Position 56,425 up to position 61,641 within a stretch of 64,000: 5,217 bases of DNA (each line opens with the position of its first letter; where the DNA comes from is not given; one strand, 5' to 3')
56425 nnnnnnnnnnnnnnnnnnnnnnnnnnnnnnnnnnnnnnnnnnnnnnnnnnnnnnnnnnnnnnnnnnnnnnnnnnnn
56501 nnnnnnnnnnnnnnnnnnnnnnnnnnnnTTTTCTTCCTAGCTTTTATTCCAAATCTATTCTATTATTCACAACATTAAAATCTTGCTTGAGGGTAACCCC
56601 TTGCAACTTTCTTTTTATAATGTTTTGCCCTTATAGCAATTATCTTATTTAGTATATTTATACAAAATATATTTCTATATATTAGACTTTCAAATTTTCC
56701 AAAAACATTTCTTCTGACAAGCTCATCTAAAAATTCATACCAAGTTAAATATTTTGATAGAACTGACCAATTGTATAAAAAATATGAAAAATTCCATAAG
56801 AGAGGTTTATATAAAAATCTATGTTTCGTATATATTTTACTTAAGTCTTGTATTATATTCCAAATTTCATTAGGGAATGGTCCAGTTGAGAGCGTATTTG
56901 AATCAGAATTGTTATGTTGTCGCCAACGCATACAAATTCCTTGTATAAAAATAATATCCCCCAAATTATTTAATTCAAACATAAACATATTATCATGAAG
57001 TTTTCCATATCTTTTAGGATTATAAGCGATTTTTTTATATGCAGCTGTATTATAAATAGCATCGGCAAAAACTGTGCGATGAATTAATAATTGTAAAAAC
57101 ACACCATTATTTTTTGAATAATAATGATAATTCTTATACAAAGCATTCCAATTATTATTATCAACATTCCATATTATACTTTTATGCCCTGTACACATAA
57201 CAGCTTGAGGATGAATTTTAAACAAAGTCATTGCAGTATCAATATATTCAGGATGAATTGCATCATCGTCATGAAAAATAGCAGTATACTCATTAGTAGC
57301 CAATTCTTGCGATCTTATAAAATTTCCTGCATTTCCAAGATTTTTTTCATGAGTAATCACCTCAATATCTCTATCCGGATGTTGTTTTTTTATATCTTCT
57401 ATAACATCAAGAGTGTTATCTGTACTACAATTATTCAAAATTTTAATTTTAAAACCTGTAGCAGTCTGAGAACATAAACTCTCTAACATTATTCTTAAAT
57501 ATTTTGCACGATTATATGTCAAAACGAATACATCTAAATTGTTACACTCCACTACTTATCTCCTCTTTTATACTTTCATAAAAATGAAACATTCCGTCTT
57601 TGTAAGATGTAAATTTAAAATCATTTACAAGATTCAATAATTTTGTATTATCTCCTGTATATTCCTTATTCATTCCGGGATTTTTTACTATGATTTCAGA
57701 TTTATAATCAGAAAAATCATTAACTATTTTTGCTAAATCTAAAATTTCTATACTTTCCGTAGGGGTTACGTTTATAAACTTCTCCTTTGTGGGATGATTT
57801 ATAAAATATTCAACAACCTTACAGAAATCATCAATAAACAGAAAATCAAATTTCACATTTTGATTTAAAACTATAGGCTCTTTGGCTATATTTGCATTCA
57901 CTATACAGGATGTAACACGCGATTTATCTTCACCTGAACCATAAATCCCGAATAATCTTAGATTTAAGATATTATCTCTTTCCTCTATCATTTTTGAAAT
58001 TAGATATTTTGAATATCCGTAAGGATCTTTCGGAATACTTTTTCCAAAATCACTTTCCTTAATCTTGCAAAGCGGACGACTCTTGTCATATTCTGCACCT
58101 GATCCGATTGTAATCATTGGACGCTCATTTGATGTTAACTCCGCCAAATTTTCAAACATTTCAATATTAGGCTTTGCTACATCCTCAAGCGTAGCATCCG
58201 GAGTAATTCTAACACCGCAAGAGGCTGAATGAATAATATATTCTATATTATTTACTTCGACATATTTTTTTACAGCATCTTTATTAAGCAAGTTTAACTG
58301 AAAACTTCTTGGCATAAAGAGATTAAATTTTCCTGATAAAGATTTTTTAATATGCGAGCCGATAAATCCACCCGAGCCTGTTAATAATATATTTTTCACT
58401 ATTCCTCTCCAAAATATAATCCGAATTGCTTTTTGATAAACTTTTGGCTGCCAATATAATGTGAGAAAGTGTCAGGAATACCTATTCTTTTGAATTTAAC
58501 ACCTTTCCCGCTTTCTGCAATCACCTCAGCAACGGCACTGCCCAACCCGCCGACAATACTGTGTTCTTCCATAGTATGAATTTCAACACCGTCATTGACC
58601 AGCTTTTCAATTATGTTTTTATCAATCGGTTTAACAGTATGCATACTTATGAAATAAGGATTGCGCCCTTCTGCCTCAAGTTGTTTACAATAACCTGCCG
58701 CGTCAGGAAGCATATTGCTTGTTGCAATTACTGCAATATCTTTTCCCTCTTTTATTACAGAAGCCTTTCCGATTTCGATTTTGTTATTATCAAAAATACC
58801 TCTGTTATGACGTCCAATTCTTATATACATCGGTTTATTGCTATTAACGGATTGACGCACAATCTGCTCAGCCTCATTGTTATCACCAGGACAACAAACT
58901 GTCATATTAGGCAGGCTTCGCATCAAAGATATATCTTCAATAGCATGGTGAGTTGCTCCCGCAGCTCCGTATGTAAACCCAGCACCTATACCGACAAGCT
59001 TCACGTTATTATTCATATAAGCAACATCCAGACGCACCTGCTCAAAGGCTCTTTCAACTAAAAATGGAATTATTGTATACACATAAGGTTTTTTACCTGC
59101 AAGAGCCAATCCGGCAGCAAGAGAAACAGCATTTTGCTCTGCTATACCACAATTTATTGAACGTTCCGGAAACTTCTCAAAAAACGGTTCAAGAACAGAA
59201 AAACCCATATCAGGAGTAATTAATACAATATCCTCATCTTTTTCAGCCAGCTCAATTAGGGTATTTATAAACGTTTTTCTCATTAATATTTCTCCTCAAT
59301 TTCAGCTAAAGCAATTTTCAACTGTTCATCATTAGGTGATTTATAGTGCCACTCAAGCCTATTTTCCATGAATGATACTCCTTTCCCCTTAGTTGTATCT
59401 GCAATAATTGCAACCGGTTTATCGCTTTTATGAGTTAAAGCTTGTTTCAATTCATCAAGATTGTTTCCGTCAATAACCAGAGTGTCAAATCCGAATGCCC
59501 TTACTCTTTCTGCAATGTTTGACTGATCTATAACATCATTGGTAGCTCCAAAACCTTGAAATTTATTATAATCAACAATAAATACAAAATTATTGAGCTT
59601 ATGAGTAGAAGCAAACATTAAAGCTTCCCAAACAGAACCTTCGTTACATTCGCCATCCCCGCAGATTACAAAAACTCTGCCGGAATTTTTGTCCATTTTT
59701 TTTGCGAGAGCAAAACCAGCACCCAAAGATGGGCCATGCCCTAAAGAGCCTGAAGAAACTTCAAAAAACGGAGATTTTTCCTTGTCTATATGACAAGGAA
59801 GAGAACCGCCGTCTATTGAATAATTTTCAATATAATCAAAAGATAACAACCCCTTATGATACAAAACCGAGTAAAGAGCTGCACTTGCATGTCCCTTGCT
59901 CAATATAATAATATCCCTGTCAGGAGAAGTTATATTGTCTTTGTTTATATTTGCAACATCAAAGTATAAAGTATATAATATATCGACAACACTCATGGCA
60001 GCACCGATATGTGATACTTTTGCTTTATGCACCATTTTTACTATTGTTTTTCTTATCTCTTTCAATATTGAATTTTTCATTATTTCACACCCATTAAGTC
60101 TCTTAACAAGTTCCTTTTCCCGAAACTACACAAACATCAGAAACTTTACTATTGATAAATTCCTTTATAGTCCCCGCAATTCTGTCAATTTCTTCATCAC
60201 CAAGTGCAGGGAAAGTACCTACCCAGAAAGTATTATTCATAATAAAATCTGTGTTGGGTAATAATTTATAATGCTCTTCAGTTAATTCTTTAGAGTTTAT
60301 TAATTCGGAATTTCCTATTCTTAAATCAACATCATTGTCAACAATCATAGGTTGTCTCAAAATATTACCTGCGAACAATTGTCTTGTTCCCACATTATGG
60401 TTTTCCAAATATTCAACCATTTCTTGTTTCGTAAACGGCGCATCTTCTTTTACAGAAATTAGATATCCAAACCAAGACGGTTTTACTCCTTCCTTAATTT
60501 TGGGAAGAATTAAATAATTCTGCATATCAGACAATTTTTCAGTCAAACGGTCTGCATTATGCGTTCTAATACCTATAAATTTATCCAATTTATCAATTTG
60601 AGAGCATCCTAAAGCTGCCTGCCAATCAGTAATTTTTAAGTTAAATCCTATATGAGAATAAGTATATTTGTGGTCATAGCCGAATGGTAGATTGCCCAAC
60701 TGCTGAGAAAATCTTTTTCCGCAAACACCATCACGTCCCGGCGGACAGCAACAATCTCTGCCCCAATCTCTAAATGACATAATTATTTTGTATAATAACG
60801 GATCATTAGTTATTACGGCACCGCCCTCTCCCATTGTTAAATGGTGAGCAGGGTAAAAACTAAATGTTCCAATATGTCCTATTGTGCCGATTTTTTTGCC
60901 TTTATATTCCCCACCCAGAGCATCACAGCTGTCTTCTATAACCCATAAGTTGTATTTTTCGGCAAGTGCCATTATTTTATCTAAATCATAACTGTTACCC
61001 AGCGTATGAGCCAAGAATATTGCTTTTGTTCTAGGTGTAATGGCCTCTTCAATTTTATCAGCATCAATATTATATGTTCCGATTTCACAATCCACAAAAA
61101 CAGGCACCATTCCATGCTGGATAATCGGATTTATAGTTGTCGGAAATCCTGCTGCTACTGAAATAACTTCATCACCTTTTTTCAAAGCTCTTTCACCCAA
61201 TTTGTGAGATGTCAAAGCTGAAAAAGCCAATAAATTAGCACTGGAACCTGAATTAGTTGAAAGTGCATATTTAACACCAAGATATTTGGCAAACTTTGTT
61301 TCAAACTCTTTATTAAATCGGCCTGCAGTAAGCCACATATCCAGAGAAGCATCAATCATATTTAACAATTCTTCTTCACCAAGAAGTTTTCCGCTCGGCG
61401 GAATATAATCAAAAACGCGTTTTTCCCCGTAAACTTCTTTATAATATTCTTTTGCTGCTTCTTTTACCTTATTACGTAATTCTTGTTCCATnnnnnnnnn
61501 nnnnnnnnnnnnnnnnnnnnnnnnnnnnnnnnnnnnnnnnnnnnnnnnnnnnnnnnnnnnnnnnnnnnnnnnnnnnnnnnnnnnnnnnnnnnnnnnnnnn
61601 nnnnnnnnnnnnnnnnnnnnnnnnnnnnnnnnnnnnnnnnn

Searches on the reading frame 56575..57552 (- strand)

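Call 3: search_protein_families(library=pfam, proteins=[window:56575-57552:-])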
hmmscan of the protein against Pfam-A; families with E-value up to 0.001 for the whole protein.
window:56575-57552:- (325 aa): 2 families
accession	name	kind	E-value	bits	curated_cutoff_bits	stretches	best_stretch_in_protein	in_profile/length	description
PF00535.33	Glycos_transf_2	-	1.3e-24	87.4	23.3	1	8-175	2-167/168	Glycosyl transferase family 2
PF13641.12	Glyco_tranf_2_3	-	4.4e-14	53.5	27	1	6-145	3-142/230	Glycosyltransferase like family 2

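Call 7: search_protein_families(library=ncbifam, proteins=[window:56575-57552:-])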
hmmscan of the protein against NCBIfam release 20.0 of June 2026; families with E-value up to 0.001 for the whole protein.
window:56575-57552:- (325 aa): 12 families
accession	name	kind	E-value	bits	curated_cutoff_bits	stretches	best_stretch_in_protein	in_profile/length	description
NF038302.1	EPS_HpsE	equivalog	6.9e-12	44.9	300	1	6-126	3-126/307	hormogonium polysaccharide biosynthesis glycosyltransferase HpsE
NF007482.0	PRK10073.1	equivalog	7.7e-12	44.9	423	1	4-114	6-113/334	glycosyltransferase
NF047683.1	TeichurnBiosyTuaG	equivalog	8.1e-11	42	400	1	7-126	9-126/252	teichuronic acid biosynthesis protein TuaG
NF041875.1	EPS_EpsD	equivalog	6e-10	39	370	1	6-119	1-112/325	exopolysaccharide biosynthesis glycosyltransferase EpsD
TIGR03937.1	PgaC_IcaA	equivalog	1.7e-08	33.9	422.3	1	4-123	45-162/407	poly-beta-1,6-N-acetyl-D-glucosamine synthase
NF050050.1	ProtGlycPglI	equivalog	3.6e-07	29.8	500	1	5-108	3-105/306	GalNAc(5)-diNAcBac-PP-undecaprenol beta-1,3-glucosyltransferase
NF053739.1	GlytfEpsEBac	equivalog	1.4e-06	27.5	450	1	9-114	6-110/265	glycosyltransferase EpsE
TIGR03472.1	HpnI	equivalog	8.1e-05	21.6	310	1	22-109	59-149/373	bacteriohopanetetrol glucosamine biosynthesis glycosyltransferase HpnI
NF047588.1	GlcsyltransPgfSStrep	equivalog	0.00011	21.5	500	1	19-108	20-107/308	glycosyltransferase PgfS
TIGR04440.1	glyco_TIGR04440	domain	0.00012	21.9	70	1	8-147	4-140/215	TIGR00180 family glycosyltransferase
NF050113.1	gal_furan_GlfT1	equivalog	0.00082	18.8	330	0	9-113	4-104/290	galactofuranosyltransferase GlfT1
NF041394.1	GtaseAglG_Halo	equivalog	0.00098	18.5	440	0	8-133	5-128/304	glucosyl-dolichyl phosphate glucuronosyltransferase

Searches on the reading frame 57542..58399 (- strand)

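Call 3: search_protein_families(library=pfam, proteins=[window:57542-58399:-])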
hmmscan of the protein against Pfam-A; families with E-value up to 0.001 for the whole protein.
window:57542-58399:- (285 aa): 3 families
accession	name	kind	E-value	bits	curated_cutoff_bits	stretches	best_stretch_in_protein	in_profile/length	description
PF01370.27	Epimerase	-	9.4e-22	78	20.9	1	4-205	1-230/240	NAD dependent epimerase/dehydratase family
PF04321.23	RmlD_sub_bind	-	1.7e-06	27.8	27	1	3-157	2-156/287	RmlD substrate binding domain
PF16363.11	GDP_Man_Dehyd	-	2.7e-06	27.5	27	1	34-226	58-262/332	GDP-mannose 4,6 dehydratase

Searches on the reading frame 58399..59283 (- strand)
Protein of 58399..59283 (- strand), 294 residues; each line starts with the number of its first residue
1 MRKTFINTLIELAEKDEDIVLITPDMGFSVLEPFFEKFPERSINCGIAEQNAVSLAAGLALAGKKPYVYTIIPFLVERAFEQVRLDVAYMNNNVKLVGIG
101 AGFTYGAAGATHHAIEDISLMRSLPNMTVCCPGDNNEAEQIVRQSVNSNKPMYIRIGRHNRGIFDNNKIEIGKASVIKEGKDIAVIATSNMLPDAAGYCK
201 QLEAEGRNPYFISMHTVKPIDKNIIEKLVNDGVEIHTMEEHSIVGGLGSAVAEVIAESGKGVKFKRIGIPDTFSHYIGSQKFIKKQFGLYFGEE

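Call 3: search_protein_families(library=pfam, proteins=[window:58399-59283:-])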
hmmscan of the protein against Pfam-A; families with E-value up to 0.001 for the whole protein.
window:58399-59283:- (294 aa): 2 families
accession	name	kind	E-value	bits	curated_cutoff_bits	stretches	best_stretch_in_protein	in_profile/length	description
PF02779.29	Transket_pyr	-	3.4e-37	128.2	27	1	1-160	5-171/174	Transketolase, pyrimidine binding domain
PF02780.25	Transketolase_C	-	4.2e-23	82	25.9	1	172-276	1-108/124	Transketolase, C-terminal domain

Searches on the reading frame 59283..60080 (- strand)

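Call 3: search_protein_families(library=pfam, proteins=[window:59283-60080:-])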
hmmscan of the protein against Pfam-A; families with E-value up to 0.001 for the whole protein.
window:59283-60080:- (265 aa): 5 families
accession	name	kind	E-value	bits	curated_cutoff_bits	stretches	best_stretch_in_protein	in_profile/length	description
PF00456.26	Transketolase_N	-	1.5e-32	113.4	22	1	3-247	3-261/334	Transketolase, thiamine diphosphate binding domain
PF00676.26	E1_dh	-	1.9e-14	53.8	22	1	64-214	55-203/300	Dehydrogenase E1 component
PF13292.11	DXP_synthase_N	-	1.3e-09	38.2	21.2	1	5-173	21-172/274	1-deoxy-D-xylulose-5-phosphate synthase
PF09364.15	XFP_N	-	0.00064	19.1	23.7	1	83-232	114-261/364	XFP N-terminal domain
PF02775.26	TPP_enzyme_C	-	0.0007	19.9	21.9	0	102-177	19-87/151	Thiamine pyrophosphate enzyme, C-terminal TPP binding domain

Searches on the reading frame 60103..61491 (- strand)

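Call 7: search_protein_families(library=ncbifam, proteins=[window:60103-61491:-])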
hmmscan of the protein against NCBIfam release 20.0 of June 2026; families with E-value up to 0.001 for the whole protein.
window:60103-61491:- (462 aa): 18 families
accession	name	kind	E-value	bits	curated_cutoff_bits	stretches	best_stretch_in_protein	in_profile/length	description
NF011936.0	PRK15407.1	equivalog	4.1e-202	671.7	423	1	2-448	6-438/440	lipopolysaccharide biosynthesis protein RfbH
TIGR03588.1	PseC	equivalog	2.8e-61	207.5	423.5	1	39-370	11-324/380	UDP-4-amino-4,6-dideoxy-N-acetyl-beta-L-altrosamine transaminase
TIGR04181.1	NHT_00031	hypoth_equivalog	1.3e-51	175.6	420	2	52-235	23-215/359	LegC family aminotransferase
NF008687.0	PRK11706.1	equivalog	1.3e-48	165.7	375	1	53-235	26-200/375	dTDP-4-amino-4,6-dideoxygalactose transaminase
TIGR02379.1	ECA_wecE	subfamily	3.8e-44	151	434.85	1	45-236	17-202/376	dTDP-4-amino-4,6-dideoxy-D-glucose transaminase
NF008658.2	PRK11658.1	equivalog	1.3e-43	149.2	631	1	28-402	3-339/379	UDP-4-amino-4-deoxy-L-arabinose aminotransferase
TIGR04427.1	PLP_DesI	equivalog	2.2e-31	109.4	650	1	42-247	34-231/390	dTDP-4-dehydro-6-deoxyglucose aminotransferase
NF005816.0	PRK07682.1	equivalog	1.9e-08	33.3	620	1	62-189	70-204/390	aminotransferase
NF004770.0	PRK06108.1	subfamily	9.6e-08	31.2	422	1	78-188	101-210/396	pyridoxal phosphate-dependent aminotransferase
NF005817.0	PRK07683.1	equivalog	4.4e-07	28.9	575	1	68-188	75-201/387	aminotransferase A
NF005305.0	PRK06836.1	equivalog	7e-06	25.5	376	1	103-161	119-177/396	pyridoxal phosphate-dependent aminotransferase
NF006488.0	PRK08912.1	equivalog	1.1e-05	24.6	498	1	102-164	107-169/387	aminotransferase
NF041364.1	GntC_guanitoxin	equivalog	2.1e-05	23.6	415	1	103-187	81-173/356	guanitoxin biosynthesis PLP-dependent (S)-gamma-hydroxy-L-arginine cyclodehydratase GntC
NF004975.0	PRK06348.1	equivalog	5.6e-05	22.3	549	1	100-188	107-202/384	pyridoxal phosphate-dependent aminotransferase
NF004650.0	PRK05994.1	equivalog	0.00017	20.5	667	1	64-188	69-185/427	O-acetylhomoserine aminocarboxypropyltransferase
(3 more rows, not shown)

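Call 22: search_protein_families(library=pfam, proteins=[window:60103-61491:-])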
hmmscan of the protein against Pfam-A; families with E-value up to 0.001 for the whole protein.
window:60103-61491:- (462 aa): 5 families
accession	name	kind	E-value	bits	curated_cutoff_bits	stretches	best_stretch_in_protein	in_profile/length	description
PF01041.23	DegT_DnrJ_EryC1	-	3.6e-96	323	19.8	1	40-442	5-359/360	DegT/DnrJ/EryC1/StrS aminotransferase family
PF00155.27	Aminotran_1_2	-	8.7e-08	32.2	19.7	1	60-187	44-185/361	Aminotransferase class I and II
PF01212.27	Beta_elim_lyase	-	3.6e-05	23.7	27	1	62-189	36-170/288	Beta-eliminating lyase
PF01053.26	Cys_Met_Meta_PP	-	0.00015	20.9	27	1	61-188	55-174/381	Cys/Met metabolism PLP-dependent enzyme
PF00266.25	Aminotran_5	-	0.00027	20.5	21.5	1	79-193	67-181/371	Aminotransferase class-V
